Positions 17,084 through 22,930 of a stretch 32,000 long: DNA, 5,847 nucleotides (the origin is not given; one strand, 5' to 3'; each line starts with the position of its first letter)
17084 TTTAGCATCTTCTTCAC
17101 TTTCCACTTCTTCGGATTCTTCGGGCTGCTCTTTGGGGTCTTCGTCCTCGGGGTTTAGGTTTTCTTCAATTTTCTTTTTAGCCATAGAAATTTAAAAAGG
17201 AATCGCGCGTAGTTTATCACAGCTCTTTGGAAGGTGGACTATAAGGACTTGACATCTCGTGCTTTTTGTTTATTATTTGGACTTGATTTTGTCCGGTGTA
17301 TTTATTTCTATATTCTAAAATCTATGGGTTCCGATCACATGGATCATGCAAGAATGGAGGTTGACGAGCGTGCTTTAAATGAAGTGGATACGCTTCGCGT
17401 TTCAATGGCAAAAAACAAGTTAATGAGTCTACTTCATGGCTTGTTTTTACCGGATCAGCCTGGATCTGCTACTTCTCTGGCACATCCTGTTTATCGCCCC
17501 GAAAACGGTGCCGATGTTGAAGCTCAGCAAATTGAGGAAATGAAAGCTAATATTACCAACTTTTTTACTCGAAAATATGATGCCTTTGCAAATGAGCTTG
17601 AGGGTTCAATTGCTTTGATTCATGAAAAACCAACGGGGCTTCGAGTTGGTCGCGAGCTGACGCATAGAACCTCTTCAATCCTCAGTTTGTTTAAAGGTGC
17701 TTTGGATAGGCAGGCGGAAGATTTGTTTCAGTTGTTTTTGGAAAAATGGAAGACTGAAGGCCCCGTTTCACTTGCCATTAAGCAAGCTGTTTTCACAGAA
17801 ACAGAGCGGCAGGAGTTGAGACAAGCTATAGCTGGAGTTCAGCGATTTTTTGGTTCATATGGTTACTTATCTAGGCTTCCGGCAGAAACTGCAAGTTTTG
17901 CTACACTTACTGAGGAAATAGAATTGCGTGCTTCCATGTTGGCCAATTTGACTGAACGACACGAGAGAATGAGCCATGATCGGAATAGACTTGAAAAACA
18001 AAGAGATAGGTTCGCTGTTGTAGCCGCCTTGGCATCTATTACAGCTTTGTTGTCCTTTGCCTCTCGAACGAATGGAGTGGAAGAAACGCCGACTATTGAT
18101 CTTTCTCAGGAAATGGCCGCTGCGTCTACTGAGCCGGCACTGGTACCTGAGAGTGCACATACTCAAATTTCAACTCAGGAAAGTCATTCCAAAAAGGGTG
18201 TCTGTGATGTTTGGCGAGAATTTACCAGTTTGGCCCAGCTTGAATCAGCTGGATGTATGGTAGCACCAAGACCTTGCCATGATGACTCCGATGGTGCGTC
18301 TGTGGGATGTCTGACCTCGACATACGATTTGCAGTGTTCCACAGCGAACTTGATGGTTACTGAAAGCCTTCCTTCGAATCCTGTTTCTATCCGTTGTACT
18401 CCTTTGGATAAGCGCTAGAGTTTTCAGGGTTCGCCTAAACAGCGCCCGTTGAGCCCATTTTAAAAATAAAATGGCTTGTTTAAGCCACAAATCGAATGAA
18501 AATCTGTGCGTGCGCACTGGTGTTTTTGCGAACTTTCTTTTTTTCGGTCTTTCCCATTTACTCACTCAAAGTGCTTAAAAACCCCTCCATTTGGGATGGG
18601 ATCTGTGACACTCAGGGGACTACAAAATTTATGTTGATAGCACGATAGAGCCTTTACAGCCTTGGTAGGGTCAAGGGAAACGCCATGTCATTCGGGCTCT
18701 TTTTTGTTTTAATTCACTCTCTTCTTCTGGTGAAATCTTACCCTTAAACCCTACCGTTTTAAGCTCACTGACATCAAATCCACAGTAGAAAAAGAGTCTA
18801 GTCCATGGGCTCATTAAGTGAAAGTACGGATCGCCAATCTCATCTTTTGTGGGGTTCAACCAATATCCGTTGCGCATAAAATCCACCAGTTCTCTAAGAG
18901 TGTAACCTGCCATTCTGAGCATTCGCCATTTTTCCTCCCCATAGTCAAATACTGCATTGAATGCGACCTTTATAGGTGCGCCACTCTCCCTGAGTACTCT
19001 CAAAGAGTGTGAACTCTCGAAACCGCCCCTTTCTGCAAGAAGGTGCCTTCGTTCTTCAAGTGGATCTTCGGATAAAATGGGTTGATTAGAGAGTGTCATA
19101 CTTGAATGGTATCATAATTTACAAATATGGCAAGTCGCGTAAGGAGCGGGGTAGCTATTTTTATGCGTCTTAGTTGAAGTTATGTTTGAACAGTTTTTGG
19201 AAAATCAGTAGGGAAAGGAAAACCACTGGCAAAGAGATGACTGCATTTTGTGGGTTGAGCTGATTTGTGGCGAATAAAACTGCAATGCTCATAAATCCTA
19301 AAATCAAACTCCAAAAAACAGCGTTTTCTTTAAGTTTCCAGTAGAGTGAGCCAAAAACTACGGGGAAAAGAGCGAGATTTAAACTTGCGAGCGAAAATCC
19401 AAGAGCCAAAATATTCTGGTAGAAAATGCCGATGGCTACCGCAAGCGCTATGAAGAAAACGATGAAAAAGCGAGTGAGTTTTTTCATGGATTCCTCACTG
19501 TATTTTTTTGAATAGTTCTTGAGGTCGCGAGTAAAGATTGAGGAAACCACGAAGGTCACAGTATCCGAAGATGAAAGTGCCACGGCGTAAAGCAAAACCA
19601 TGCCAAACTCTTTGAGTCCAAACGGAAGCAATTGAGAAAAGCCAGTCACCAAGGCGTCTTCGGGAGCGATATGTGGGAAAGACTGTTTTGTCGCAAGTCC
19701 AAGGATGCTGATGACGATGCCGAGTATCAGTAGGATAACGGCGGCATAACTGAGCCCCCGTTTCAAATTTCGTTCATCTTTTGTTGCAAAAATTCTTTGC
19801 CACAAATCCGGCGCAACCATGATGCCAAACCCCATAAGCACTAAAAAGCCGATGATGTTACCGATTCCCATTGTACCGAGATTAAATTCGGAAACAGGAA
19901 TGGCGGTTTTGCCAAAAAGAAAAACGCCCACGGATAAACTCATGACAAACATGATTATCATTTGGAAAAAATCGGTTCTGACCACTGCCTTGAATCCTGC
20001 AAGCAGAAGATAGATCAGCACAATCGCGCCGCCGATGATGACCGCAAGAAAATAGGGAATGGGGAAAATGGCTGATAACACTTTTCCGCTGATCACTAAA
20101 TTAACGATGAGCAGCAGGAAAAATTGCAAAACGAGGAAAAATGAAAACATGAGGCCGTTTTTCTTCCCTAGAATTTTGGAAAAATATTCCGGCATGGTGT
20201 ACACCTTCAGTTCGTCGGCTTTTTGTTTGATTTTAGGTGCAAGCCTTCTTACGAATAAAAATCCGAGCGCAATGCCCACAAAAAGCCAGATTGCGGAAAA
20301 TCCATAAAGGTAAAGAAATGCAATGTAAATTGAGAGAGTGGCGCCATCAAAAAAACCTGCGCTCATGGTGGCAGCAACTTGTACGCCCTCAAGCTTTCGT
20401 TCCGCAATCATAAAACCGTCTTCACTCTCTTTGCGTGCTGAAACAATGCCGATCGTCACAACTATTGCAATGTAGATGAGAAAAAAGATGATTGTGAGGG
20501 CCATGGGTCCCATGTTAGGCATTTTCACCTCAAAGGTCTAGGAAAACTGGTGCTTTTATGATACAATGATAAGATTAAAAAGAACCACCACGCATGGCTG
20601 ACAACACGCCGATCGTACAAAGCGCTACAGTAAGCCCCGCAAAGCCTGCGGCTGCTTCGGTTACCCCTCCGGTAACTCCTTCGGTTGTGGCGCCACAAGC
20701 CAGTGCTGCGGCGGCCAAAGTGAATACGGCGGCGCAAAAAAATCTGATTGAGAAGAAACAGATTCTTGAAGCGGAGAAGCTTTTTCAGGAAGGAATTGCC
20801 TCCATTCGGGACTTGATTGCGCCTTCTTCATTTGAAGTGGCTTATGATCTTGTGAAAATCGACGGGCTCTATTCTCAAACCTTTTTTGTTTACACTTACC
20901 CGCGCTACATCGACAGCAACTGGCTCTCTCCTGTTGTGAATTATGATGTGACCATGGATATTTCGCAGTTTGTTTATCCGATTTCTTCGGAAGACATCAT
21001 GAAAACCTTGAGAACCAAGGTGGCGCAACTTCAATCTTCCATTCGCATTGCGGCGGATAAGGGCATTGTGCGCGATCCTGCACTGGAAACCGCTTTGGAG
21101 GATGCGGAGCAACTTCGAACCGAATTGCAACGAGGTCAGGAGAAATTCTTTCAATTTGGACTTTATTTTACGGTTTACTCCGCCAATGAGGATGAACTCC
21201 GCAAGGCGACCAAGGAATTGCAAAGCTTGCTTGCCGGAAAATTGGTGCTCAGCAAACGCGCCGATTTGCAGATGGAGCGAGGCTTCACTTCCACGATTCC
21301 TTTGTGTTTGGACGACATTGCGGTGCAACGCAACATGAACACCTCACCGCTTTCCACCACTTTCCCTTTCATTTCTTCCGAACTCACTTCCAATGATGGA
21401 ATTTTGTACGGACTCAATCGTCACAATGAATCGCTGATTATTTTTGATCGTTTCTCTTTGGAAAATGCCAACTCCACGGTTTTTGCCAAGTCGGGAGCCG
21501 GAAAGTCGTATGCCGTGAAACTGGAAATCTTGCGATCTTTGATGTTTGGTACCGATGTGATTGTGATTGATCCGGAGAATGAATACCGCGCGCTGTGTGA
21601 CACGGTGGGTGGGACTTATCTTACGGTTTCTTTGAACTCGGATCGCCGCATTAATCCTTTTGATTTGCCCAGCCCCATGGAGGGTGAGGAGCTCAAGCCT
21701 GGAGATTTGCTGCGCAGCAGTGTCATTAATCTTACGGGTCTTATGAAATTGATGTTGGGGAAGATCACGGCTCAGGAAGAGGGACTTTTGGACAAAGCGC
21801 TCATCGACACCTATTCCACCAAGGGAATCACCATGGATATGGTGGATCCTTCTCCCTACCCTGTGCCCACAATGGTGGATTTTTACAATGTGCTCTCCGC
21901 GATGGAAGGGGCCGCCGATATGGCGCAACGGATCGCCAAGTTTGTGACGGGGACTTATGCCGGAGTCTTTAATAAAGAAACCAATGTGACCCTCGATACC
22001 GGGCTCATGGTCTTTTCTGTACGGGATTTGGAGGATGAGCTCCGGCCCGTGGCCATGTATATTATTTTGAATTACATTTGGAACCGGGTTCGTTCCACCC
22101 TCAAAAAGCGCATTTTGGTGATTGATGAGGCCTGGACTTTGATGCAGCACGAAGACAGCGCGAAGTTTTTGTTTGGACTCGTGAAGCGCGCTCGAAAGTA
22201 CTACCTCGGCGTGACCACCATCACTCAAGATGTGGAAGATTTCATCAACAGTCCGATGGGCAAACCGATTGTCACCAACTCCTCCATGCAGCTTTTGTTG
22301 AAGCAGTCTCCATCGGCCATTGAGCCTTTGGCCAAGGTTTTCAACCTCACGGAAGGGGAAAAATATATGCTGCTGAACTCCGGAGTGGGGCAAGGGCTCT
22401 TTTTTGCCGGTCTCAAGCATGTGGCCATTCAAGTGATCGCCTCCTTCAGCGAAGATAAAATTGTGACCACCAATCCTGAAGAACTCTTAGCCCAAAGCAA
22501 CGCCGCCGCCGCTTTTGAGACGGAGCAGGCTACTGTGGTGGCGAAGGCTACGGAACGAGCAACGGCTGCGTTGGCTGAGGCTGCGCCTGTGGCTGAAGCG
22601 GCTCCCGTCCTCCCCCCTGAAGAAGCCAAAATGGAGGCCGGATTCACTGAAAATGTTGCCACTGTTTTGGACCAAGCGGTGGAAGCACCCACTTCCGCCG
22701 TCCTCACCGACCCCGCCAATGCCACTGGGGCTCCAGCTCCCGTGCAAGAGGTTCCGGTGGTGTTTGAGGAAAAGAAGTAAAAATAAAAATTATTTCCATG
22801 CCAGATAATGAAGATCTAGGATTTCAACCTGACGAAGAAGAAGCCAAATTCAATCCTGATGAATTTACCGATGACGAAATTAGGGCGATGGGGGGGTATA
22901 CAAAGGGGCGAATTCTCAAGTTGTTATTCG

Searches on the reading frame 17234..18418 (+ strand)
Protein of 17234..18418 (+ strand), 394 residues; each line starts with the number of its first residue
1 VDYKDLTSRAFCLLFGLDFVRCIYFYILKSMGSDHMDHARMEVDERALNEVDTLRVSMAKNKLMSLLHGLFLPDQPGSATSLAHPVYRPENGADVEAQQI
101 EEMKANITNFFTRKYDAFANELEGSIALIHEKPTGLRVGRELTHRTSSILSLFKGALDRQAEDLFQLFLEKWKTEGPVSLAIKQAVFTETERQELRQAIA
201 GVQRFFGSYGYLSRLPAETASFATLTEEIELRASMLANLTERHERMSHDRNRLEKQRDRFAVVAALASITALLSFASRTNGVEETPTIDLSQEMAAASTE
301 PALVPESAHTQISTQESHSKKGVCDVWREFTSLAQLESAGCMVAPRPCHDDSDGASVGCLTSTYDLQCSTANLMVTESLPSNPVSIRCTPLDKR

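Call 5: search_protein_families(library=pfam, proteins=[window:17234-18418:+], max_evalue=0.01)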
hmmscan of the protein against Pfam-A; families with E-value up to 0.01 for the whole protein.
window:17234-18418:+ (394 aa): 0 families

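Call 6: search_protein_families(library=padloc, proteins=[window:17234-18418:+], max_evalue=0.1)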
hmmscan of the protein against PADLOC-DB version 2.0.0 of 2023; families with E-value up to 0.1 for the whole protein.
window:17234-18418:+ (394 aa): 0 families

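Call 7: search_protein_families(library=ncbifam, proteins=[window:17234-18418:+], max_evalue=0.1)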
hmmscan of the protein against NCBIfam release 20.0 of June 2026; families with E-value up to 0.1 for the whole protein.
window:17234-18418:+ (394 aa): 1 family
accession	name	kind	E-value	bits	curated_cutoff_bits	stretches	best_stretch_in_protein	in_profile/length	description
NF007430.0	PRK09975.1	equivalog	0.015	14.4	274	1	154-255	45-142/220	acrEF/envCD operon transcriptional regulator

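Call 8: search_protein_families(library=phrogs, proteins=[window:17234-18418:+], max_evalue=0.1)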
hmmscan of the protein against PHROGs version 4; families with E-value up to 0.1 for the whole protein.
window:17234-18418:+ (394 aa): 0 families

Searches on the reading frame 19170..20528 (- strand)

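Call 5: search_protein_families(library=pfam, proteins=[window:19170-20528:-], max_evalue=0.01)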
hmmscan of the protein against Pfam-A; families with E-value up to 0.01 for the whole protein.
window:19170-20528:- (452 aa): 1 family
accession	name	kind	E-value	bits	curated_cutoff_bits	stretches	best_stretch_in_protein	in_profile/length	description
PF00474.23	SSF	-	1.9e-24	86.8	22.8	1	39-411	1-406/406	Sodium:solute symporter family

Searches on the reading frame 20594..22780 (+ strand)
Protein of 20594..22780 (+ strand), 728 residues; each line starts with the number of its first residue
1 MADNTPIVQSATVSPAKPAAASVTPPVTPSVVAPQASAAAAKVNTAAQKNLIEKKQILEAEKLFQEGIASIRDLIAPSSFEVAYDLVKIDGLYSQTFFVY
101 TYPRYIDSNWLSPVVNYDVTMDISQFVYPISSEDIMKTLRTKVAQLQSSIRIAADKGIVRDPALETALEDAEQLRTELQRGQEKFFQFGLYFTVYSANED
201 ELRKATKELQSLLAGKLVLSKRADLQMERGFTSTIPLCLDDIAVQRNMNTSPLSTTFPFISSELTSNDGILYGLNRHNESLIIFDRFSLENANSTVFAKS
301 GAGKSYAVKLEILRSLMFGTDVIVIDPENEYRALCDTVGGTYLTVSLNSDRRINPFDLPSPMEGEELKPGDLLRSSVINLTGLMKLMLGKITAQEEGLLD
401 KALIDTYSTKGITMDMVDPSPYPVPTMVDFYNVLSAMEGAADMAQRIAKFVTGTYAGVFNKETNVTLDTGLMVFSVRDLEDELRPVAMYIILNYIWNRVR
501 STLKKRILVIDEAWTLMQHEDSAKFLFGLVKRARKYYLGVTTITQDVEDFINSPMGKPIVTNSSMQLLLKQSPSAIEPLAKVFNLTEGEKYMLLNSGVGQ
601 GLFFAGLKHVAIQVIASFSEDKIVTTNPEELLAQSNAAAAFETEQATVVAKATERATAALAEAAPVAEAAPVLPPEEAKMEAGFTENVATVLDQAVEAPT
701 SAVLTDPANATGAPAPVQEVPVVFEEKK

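Call 5: search_protein_families(library=pfam, proteins=[window:20594-22780:+], max_evalue=0.01)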
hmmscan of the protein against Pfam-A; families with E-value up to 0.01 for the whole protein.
window:20594-22780:+ (728 aa): 5 families
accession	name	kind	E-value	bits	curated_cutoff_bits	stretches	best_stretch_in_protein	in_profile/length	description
PF19044.6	P-loop_TraG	-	1.3e-27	96.9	25.8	1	289-595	27-344/413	TraG P-loop domain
PF12846.13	AAA_10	-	1.5e-10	41.1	27.5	2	291-348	21-81/362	AAA-like domain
PF01935.23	DUF87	-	6.4e-07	30.1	23.2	1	296-357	28-91/220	Helicase HerA, central domain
PF11130.14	TraC_F_IV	-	1.5e-06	28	28.1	1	159-239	296-375/375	TraC protein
PF03135.19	CagE_TrbE_VirB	-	0.0072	16.7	21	0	101-236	73-196/204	CagE, TrbE, VirB family, component of type IV transporter system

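Call 6: search_protein_families(library=padloc, proteins=[window:20594-22780:+], max_evalue=0.1)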
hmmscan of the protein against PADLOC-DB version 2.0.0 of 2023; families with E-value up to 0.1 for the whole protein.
window:20594-22780:+ (728 aa): 3 families
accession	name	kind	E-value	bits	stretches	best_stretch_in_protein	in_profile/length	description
PDLC04140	mad8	-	2e-18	65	1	290-620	26-303/314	mads_8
PDLC02684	DndH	-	0.021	10.3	1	262-548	1335-1639/1715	DndH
PDLC04103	HerA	-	0.032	10.6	1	294-337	175-218/579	-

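Call 7: search_protein_families(library=ncbifam, proteins=[window:20594-22780:+], max_evalue=0.1)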
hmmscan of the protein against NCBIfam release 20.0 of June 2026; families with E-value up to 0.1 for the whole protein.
window:20594-22780:+ (728 aa): 14 families
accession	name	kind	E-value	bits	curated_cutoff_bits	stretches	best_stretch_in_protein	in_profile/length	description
NF045971.1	conju_CD1110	equivalog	6.9e-107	358.6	325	1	59-611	176-733/752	VirB4-like conjugal transfer ATPase, CD1110 family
NF045975.1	VirB4_plasma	equivalog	4.4e-77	259.6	590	1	51-608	274-876/894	Mbov_0397 family ICE element conjugal transfer ATPase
TIGR02746.1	TraC-F-type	equivalog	1.9e-58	198.1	567.05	1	162-593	293-733/800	type IV secretion system protein TraC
TIGR00929.1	VirB4_CagE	subfamily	3.5e-38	131.4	643.1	1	100-594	248-725/792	VirB4 family type IV secretion/conjugal transfer ATPase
NF010278.0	PRK13721.1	subfamily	4.1e-23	81.2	1177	1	162-576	339-766/874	type IV secretion system protein TraC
TIGR03783.1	Bac_Flav_CT_G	subfamily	3.9e-17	61.4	261.55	1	289-595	436-759/829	TraG family conjugative transposon ATPase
NF041017.1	DNA_import_CedB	equivalog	2.8e-13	49.4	700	2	470-550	434-519/590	DNA import protein CedB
TIGR03744.1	traC_PFL_4706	equivalog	4.9e-11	41.2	520.6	2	440-596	661-822/892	conjugative transfer ATPase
NF052333.1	ATPase_TcpF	exception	2.9e-09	35.4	1100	2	117-331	278-502/813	conjugal transfer ATPase TcpF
NF010473.0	PRK13898.1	equivalog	3.1e-09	35.4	1050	1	295-604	451-741/801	type IV secretion system ATPase VirB4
NF010447.0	PRK13873.1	equivalog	1.4e-08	33.1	1020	1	439-581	571-713/815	conjugal transfer protein TrbE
NF042935.1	SCO6880_fam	subfamily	6.6e-08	31.9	60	1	76-239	312-477/477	SCO6880 family protein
NF010466.0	PRK13891.1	subfamily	0.002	16.1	1322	1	469-570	651-753/852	conjugal transfer protein TrbE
NF053655.1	CedD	equivalog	0.0066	15.2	600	0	492-546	408-459/527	DNA-translocating ATPase CedD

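Call 8: search_protein_families(library=phrogs, proteins=[window:20594-22780:+], max_evalue=0.1)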
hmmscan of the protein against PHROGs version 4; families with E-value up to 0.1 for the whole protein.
window:20594-22780:+ (728 aa): 3 families
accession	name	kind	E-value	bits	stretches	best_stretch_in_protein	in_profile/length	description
phrog_2666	-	head and packaging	1.3e-27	97.7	2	86-334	134-364/555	terminase large subunit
phrog_24614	-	unknown function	1.7e-06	27.4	1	120-336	283-509/815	-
phrog_5156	-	unknown function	0.0052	15.9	0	504-583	657-734/824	-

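Call 57: find_related_loci(query=window:20594-22777:+, collection=metagenome_contigs, flank=8000)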
Query window:20594-22777:+ (728 aa) in metagenome_contigs; peptide patterns used: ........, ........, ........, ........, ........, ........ (x = any residue, [..] = any of these).
600 stretches matched a pattern (row limit reached: there are more); 530 encode a relative of the query (tblastn E <= 1e-3); the best 80 are kept; 80 distinct loci.
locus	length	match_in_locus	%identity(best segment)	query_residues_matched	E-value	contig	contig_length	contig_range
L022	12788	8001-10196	83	1-728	0e+0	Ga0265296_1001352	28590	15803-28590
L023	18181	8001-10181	82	10-728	0e+0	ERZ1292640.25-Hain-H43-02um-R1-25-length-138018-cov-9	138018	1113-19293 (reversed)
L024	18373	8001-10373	73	1-728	0e+0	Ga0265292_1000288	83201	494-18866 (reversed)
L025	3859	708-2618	79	35-678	0e+0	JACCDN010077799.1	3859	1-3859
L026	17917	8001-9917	69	7-632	0e+0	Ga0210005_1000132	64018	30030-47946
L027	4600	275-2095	72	37-642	0e+0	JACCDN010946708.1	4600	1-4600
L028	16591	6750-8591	70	29-645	0e+0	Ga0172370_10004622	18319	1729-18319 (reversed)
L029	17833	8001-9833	70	35-651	0e+0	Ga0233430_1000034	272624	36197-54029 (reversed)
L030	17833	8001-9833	70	35-651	0e+0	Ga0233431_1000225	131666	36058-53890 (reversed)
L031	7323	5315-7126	71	33-640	0e+0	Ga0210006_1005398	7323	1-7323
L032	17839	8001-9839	70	20-633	0e+0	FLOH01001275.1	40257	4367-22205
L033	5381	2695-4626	67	28-643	0e+0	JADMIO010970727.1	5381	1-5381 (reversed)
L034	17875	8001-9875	69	31-663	0e+0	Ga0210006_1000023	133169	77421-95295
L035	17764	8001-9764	71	53-640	0e+0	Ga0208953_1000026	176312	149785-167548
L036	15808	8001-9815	71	33-639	0e+0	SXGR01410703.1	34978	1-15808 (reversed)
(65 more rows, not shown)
